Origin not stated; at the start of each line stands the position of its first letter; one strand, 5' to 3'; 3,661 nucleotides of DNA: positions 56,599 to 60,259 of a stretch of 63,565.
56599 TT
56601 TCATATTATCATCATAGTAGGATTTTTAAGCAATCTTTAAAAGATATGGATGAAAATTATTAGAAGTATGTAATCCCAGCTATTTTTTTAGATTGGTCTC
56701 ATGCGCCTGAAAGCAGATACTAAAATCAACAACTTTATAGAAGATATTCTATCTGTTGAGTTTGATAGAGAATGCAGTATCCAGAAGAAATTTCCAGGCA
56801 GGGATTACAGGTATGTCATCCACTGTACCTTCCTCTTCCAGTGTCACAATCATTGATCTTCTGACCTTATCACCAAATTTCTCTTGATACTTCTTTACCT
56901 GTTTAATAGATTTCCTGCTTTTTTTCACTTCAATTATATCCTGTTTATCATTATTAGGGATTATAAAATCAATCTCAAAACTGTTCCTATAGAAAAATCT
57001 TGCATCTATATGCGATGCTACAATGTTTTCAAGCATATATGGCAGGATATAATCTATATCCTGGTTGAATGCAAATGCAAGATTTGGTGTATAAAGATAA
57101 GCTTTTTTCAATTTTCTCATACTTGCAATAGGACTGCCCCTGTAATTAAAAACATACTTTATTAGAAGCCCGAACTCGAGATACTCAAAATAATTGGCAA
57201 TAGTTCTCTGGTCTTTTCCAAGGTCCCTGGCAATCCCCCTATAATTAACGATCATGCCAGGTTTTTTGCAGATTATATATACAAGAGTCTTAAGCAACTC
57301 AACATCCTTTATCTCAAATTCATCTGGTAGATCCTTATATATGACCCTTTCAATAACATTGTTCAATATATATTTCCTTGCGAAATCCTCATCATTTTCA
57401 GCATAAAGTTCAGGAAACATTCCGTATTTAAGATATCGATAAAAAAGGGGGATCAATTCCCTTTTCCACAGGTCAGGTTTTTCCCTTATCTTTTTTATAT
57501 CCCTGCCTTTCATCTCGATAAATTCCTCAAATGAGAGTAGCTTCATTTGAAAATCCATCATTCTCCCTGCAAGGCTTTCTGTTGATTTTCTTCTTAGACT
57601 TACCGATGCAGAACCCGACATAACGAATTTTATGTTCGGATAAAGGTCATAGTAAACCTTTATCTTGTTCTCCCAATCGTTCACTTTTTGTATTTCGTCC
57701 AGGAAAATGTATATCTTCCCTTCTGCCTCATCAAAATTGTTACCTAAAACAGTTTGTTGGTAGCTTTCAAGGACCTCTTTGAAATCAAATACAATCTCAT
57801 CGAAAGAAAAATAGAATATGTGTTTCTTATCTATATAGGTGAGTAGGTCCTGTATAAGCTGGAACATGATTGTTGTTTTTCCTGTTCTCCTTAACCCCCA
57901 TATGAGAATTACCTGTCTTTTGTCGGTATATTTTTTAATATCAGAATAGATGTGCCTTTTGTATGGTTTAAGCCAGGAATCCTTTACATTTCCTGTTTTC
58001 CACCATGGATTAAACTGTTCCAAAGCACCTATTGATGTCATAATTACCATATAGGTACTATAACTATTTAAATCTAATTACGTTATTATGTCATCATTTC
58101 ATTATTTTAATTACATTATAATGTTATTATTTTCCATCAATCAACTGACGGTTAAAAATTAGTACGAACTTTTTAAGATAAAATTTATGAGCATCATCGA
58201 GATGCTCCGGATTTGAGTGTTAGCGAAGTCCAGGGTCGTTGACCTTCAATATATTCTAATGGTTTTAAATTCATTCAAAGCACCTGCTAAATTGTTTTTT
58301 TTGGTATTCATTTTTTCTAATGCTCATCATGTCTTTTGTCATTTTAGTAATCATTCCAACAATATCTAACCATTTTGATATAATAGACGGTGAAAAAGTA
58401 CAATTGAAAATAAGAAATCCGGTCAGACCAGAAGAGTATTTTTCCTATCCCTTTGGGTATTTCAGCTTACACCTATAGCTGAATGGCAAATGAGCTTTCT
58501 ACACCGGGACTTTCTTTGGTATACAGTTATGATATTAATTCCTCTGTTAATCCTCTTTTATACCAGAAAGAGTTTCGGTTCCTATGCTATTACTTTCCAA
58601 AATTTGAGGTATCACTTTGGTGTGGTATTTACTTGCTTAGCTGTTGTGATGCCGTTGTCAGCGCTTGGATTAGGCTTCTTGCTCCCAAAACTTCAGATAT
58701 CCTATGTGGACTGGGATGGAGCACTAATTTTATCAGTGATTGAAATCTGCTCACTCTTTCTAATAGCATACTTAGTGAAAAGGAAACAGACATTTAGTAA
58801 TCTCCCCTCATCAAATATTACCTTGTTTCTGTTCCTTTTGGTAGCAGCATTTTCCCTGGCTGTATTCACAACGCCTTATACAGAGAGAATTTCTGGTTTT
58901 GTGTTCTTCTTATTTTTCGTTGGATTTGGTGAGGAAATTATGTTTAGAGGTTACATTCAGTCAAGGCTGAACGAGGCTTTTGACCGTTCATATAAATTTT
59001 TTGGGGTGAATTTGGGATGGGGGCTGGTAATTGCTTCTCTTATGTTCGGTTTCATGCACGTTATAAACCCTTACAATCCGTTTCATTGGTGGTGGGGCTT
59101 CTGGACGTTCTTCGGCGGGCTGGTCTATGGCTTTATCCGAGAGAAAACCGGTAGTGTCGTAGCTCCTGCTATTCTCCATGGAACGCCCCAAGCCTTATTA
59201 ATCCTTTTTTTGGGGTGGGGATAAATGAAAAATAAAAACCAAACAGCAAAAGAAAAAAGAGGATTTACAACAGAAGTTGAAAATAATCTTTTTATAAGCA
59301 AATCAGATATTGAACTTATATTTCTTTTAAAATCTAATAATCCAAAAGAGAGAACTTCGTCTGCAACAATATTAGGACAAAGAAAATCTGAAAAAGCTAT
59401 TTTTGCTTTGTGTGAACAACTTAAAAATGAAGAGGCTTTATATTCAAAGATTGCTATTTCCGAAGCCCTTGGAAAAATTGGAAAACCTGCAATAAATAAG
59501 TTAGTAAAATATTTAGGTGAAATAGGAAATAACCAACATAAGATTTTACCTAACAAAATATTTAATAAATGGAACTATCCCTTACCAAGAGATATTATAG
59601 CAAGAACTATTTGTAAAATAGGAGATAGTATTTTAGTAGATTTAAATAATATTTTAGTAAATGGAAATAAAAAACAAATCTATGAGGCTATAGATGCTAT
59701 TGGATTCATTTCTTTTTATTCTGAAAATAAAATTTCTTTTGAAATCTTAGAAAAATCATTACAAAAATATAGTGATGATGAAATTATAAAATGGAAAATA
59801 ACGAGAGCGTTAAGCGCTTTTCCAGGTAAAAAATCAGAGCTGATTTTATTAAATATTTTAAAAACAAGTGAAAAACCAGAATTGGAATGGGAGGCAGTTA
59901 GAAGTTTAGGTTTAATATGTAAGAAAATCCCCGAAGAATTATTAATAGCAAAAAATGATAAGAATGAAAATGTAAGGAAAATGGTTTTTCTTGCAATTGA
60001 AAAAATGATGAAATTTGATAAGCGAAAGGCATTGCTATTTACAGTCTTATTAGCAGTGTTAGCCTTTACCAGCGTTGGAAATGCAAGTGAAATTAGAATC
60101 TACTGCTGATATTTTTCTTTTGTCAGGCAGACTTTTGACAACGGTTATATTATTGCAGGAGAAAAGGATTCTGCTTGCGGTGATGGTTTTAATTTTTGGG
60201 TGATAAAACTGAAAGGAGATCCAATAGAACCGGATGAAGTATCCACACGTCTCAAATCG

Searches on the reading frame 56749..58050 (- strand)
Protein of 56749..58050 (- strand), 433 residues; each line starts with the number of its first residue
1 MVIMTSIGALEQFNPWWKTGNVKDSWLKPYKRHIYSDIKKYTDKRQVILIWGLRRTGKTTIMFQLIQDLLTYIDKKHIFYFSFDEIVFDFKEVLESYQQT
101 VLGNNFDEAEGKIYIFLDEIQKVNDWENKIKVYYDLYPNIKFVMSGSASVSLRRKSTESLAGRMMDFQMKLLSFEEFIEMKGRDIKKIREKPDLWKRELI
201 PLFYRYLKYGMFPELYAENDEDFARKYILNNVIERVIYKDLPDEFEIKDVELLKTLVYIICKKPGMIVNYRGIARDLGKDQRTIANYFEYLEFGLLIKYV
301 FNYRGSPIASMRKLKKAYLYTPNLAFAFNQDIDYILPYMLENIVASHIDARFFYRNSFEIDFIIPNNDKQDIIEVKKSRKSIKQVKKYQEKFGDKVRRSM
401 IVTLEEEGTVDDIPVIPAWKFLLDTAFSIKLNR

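Call 33: search_protein_families(library=pfam, max_evalue=0.001, proteins=[window:56749-58050:-])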
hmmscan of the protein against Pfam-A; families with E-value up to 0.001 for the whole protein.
window:56749-58050:- (433 aa): 3 families
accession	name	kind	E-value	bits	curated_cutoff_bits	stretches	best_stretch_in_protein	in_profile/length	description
PF13173.12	AAA_14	-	4.3e-34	117.7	27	1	45-177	2-128/129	AAA domain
PF13635.12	DUF4143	-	8.7e-12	45.5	28.1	1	239-377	2-159/160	Domain of unknown function (DUF4143)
PF01637.24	ATPase_2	-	6.2e-05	23.3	33.2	1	42-111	15-87/225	ATPase domain predominantly from Archaea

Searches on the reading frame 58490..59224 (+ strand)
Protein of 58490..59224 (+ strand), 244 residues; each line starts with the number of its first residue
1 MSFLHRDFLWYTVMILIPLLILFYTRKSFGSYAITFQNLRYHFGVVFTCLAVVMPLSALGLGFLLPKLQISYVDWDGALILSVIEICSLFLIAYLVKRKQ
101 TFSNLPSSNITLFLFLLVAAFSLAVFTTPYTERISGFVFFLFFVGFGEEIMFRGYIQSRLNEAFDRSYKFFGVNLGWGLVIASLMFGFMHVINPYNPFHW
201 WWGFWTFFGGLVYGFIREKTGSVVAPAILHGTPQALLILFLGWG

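Call 33: search_protein_families(library=pfam, max_evalue=0.001, proteins=[window:58490-59224:+])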
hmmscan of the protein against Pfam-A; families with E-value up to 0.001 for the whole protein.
window:58490-59224:+ (244 aa): 1 family
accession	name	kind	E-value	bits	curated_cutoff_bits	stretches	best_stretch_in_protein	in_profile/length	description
PF02517.21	Rce1-like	-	3e-18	66.3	22.4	1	135-232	6-89/93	Type II CAAX prenyl endopeptidase Rce1-like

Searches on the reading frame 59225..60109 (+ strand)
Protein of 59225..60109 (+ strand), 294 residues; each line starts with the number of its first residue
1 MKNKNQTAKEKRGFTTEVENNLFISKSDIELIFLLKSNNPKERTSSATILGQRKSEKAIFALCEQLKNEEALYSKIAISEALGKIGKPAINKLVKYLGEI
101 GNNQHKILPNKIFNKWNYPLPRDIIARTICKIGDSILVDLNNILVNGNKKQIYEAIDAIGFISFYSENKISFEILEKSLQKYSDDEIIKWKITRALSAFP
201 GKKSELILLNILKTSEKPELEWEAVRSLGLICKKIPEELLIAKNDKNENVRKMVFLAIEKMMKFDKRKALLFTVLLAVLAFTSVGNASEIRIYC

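Call 33: search_protein_families(library=pfam, max_evalue=0.001, proteins=[window:59225-60109:+])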
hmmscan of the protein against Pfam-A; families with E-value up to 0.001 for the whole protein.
window:59225-60109:+ (294 aa): 1 family
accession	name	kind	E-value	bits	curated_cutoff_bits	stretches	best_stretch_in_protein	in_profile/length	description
PF13646.12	HEAT_2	-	3.5e-14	53.3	27.7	2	34-98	8-72/88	HEAT repeats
